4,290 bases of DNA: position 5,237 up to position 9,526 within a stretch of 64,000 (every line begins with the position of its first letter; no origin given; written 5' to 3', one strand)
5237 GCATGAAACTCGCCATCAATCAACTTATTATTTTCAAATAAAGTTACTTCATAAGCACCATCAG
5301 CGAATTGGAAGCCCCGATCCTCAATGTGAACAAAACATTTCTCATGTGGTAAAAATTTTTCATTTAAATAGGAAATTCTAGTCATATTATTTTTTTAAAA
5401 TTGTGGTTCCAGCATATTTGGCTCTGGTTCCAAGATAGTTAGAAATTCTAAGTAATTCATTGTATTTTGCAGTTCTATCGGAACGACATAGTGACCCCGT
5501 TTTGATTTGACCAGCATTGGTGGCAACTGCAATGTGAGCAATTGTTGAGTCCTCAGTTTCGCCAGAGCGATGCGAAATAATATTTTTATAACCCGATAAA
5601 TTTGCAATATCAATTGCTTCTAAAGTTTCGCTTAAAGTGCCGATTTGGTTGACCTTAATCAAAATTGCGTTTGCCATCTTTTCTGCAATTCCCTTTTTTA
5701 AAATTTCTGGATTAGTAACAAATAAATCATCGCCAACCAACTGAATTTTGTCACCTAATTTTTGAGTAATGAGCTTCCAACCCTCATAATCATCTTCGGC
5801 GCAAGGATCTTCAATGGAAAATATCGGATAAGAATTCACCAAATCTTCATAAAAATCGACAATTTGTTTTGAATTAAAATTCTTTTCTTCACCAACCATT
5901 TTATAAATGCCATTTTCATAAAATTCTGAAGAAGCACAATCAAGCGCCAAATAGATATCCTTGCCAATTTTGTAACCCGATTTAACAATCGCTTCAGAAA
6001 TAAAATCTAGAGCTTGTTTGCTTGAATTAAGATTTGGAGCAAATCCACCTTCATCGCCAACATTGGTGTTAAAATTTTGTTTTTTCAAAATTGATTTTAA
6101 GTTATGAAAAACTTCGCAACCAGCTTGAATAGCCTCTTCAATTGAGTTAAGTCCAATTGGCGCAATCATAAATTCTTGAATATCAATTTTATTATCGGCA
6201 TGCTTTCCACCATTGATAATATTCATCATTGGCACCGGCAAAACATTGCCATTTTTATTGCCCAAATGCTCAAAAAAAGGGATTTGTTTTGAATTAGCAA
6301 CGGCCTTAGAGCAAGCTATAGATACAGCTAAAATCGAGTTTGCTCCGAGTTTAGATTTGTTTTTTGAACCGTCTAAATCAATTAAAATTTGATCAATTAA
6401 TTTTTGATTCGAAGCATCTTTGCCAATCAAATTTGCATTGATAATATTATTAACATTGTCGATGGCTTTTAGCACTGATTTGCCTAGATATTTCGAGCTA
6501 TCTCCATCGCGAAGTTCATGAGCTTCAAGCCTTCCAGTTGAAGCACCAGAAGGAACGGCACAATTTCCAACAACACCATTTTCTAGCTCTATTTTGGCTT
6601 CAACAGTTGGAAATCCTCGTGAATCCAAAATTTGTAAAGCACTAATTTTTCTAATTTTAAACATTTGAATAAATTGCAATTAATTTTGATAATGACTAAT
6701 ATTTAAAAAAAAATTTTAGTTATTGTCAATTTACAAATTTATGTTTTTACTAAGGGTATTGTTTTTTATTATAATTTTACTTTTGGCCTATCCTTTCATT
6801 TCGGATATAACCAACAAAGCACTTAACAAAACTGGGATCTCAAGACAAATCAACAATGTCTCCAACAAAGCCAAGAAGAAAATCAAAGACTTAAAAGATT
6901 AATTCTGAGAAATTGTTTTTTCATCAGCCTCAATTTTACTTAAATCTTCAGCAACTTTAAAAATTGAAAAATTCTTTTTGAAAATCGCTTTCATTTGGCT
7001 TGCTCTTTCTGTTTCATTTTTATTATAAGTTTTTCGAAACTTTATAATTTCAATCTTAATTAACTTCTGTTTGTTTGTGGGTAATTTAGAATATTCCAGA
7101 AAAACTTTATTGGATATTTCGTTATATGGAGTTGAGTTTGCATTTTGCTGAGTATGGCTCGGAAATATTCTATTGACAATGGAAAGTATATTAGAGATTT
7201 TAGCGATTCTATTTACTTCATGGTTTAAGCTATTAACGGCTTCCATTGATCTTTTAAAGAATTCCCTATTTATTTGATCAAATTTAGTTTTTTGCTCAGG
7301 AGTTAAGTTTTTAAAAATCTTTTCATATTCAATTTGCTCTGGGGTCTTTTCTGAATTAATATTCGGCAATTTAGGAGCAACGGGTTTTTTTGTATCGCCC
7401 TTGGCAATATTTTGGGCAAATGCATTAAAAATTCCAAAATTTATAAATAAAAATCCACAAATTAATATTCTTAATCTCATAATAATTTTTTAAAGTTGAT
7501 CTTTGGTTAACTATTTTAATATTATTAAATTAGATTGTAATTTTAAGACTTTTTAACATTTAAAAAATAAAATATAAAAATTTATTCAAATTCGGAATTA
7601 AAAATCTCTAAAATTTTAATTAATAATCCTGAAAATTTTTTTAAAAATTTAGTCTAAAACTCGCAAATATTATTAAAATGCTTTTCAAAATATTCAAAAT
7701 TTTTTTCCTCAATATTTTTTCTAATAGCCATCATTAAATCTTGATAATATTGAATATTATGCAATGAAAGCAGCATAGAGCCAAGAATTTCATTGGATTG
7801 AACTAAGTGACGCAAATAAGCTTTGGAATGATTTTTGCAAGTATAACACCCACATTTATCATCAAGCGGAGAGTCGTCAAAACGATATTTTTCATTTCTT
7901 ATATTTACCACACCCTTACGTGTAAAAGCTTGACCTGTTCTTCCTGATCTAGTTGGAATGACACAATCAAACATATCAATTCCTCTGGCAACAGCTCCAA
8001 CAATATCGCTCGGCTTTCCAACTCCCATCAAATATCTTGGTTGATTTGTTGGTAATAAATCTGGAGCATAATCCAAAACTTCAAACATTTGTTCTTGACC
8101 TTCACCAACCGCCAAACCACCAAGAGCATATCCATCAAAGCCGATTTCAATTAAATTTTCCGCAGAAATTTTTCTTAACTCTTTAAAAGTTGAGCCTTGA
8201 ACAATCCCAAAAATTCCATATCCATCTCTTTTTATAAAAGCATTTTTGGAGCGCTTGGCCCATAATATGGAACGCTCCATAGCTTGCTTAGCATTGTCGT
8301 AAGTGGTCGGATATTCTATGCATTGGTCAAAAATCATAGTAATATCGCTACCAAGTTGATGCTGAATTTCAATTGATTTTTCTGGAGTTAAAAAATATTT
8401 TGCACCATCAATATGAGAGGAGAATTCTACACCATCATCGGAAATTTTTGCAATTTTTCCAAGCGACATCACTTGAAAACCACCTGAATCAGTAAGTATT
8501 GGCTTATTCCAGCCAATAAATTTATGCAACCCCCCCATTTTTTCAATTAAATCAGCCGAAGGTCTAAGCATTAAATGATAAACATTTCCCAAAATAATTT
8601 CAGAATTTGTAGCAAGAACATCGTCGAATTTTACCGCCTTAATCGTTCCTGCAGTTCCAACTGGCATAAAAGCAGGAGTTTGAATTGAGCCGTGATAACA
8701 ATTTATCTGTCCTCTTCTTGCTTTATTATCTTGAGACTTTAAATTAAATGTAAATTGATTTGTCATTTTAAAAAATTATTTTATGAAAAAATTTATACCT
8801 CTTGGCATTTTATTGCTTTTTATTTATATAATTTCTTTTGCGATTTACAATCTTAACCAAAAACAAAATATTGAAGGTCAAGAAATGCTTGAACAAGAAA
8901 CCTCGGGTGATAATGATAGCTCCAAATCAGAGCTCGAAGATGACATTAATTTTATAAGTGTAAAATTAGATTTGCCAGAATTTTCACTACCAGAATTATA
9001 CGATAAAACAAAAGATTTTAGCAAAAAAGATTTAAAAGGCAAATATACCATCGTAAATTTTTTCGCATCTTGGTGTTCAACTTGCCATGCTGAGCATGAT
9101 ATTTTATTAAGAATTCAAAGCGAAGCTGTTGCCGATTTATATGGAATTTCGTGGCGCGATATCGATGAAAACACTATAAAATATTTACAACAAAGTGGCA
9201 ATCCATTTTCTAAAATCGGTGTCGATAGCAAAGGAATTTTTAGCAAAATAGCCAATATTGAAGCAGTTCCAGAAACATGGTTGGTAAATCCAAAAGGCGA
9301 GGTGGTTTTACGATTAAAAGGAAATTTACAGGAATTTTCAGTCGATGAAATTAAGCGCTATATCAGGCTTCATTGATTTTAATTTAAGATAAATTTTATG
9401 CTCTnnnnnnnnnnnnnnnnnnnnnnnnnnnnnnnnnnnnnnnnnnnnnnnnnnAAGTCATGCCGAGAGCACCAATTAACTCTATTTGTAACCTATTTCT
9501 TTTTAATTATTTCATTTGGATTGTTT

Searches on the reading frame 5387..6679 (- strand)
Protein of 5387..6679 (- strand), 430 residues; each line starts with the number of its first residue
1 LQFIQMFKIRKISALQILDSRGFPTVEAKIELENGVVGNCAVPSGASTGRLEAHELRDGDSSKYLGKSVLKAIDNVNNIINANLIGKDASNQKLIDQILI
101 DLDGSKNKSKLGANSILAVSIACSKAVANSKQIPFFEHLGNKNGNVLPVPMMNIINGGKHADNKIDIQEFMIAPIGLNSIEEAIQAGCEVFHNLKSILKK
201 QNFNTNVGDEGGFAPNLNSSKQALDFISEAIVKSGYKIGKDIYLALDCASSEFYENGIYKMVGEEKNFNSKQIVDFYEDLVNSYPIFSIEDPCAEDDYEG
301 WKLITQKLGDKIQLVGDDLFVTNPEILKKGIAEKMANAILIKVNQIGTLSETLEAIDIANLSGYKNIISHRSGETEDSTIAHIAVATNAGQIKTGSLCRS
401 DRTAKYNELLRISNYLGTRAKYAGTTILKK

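Call 20: search_protein_families(library=pfam, max_evalue=0.000001, proteins=[window:5387-6679:-])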
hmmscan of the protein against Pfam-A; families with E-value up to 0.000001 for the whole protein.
window:5387-6679:- (430 aa): 3 families
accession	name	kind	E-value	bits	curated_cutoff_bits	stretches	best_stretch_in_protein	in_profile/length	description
PF00113.28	Enolase_C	-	8.5e-129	429.5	21.5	1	146-429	3-294/296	Enolase, C-terminal TIM barrel domain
PF03952.21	Enolase_N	-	1.2e-52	178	35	1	9-139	1-131/131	Enolase, N-terminal domain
PF07476.17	MAAL_C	-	5.8e-07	29.4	27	0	258-392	77-221/249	Methylaspartate ammonia-lyase C-terminus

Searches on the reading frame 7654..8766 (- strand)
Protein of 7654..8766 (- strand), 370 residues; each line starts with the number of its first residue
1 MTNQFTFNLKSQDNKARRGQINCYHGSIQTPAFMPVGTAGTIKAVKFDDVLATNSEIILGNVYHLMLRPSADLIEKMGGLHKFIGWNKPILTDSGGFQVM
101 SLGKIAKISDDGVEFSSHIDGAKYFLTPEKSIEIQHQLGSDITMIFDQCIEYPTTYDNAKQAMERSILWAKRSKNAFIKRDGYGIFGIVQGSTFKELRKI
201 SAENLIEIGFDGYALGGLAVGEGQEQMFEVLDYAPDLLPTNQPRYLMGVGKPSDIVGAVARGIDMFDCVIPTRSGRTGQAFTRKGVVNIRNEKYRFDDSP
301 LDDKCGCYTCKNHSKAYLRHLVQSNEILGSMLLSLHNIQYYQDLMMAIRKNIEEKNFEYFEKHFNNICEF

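Call 20: search_protein_families(library=pfam, max_evalue=0.000001, proteins=[window:7654-8766:-])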
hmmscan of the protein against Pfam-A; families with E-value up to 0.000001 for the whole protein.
window:7654-8766:- (370 aa): 1 family
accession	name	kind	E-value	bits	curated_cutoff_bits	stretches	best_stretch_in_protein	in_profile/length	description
PF01702.25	TGT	-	9.2e-153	508.9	26.3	1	15-365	2-352/357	Queuine tRNA-ribosyltransferase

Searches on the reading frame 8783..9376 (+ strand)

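Call 21: search_protein_families(library=pfam, max_evalue=0.000001, proteins=[window:8783-9376:+])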
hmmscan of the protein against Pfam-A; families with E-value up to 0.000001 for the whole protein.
window:8783-9376:+ (197 aa): 2 families
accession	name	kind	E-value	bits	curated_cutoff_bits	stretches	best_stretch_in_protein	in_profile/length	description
PF08534.16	Redoxin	-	6.1e-09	36.3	26.6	1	64-177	6-131/148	Redoxin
PF00578.27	AhpC-TSA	-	1.6e-08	35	26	1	63-175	4-122/124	AhpC/TSA family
